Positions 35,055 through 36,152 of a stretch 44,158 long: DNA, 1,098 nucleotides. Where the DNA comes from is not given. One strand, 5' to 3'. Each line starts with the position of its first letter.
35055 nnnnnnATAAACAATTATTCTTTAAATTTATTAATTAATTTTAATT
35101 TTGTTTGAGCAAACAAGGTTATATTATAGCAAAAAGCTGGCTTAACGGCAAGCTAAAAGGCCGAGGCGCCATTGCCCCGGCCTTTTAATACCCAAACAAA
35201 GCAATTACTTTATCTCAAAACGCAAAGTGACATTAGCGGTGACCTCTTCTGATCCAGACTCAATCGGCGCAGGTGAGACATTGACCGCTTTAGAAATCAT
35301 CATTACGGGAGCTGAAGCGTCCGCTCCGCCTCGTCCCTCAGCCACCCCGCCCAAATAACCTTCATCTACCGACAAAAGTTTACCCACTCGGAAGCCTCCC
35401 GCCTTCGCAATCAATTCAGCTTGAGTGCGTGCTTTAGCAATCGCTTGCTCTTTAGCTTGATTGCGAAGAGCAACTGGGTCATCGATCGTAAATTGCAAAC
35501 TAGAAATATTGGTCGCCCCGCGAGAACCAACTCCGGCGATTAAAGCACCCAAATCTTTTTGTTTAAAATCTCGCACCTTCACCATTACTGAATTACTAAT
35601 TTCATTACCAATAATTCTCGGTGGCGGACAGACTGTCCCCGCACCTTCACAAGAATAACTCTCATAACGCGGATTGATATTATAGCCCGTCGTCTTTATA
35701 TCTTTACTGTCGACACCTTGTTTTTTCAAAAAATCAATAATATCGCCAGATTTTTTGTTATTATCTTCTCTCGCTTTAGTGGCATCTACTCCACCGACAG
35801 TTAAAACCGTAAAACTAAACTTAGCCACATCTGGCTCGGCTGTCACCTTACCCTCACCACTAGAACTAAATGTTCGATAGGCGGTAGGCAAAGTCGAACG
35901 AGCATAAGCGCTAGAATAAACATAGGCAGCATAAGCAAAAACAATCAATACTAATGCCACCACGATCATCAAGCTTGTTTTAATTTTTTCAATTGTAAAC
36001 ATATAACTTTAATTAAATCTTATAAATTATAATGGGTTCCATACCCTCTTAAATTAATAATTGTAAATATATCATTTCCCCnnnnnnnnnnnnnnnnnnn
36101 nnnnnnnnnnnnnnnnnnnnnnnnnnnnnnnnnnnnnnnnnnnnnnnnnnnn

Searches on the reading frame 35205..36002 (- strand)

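Call 94: search_protein_families(library=pfam, proteins=[window:35205-36002:-], max_evalue=0.01)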
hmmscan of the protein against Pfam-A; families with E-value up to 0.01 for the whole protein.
window:35205-36002:- (265 aa): 1 family
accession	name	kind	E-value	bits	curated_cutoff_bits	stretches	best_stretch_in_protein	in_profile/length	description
PF04402.19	SIMPL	-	2.6e-46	158.9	25.2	1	47-262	3-205/205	Protein of unknown function (DUF541)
